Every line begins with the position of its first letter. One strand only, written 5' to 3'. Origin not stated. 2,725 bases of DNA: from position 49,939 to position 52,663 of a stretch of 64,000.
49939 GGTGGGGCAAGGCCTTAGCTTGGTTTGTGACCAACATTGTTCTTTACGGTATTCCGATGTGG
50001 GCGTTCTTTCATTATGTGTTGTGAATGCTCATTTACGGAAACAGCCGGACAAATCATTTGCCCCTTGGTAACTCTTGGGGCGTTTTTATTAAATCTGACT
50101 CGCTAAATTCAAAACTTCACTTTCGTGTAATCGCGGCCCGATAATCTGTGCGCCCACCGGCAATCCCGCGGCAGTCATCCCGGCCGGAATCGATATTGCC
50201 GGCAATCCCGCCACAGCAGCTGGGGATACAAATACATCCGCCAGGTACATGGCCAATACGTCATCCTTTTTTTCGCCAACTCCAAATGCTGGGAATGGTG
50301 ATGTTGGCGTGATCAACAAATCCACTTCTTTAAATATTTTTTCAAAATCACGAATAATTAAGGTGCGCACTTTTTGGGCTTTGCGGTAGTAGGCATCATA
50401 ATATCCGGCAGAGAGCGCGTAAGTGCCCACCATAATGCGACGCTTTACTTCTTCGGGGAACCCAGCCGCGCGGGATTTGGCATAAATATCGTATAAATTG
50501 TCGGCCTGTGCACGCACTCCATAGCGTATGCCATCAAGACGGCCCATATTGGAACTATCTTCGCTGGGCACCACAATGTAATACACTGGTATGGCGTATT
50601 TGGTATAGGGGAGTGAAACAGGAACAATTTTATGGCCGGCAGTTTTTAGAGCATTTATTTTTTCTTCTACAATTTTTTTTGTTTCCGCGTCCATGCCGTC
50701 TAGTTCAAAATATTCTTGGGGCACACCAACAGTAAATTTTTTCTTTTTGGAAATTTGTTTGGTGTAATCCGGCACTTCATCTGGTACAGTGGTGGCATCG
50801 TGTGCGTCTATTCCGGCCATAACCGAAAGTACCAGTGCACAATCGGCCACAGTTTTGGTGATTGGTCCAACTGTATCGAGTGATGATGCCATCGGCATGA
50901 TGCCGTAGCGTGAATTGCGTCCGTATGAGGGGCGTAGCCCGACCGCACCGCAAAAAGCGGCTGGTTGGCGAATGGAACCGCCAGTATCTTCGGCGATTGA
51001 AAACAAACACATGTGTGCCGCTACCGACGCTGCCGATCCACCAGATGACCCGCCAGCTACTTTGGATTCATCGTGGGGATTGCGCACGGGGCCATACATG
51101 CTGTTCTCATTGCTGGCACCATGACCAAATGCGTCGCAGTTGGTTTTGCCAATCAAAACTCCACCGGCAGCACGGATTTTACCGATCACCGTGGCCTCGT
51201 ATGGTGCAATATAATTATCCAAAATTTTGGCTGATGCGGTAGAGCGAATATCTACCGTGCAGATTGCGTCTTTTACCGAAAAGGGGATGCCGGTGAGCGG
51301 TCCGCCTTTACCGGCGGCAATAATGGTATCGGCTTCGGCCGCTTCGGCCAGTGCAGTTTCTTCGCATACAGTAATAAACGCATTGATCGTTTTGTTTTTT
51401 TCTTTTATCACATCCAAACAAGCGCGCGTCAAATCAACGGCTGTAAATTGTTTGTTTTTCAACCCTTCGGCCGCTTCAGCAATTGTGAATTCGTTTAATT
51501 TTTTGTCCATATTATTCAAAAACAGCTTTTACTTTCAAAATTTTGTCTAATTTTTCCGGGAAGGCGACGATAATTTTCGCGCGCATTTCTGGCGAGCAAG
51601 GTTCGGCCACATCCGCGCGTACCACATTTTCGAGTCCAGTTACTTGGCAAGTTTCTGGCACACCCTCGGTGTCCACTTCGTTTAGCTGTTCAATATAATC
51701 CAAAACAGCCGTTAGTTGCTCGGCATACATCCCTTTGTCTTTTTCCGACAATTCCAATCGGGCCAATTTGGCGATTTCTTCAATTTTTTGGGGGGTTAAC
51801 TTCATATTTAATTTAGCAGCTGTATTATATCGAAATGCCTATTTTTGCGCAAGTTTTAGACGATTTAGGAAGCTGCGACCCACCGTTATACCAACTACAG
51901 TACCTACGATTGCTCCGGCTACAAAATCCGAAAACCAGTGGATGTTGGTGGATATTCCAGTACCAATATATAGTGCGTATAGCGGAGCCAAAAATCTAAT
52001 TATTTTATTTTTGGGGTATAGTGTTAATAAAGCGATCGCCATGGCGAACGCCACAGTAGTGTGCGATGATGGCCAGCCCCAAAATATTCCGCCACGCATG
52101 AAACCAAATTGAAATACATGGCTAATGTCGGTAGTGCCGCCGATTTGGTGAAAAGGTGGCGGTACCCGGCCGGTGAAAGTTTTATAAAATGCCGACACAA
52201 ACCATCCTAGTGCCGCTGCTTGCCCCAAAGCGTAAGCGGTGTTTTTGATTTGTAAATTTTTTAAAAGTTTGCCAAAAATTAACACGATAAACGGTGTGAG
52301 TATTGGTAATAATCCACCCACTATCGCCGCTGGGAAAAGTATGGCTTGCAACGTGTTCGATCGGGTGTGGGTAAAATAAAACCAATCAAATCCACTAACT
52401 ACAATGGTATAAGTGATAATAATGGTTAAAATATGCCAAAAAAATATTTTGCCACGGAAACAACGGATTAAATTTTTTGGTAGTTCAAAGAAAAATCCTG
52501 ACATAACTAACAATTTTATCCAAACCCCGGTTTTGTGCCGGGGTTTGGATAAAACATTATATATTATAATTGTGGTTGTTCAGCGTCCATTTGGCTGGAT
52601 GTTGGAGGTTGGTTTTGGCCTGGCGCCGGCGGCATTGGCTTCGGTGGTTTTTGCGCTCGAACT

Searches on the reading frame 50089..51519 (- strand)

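Call 76: search_protein_families(library=pfam, proteins=[window:50089-51519:-], max_evalue=0.00001)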
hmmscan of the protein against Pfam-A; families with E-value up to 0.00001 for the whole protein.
window:50089-51519:- (476 aa): 1 family
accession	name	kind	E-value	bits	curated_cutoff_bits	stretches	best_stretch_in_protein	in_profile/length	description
PF01425.27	Amidase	-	3.4e-148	494.8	27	1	29-470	1-445/445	Amidase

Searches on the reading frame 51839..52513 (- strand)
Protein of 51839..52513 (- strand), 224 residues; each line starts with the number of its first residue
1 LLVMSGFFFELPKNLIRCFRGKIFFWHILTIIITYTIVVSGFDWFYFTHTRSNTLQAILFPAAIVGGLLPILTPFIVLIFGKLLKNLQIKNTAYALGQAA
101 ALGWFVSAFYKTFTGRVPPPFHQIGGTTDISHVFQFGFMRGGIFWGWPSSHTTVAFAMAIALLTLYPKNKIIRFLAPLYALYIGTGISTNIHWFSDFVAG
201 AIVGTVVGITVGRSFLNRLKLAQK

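Call 76: search_protein_families(library=pfam, proteins=[window:51839-52513:-], max_evalue=0.00001)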
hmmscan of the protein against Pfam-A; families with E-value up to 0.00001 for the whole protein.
window:51839-52513:- (224 aa): 1 family
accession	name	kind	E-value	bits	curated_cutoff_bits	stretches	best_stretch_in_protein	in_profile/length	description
PF01569.27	PAP2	-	1.3e-13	51.3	27.2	1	96-214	5-124/130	PAP2 superfamily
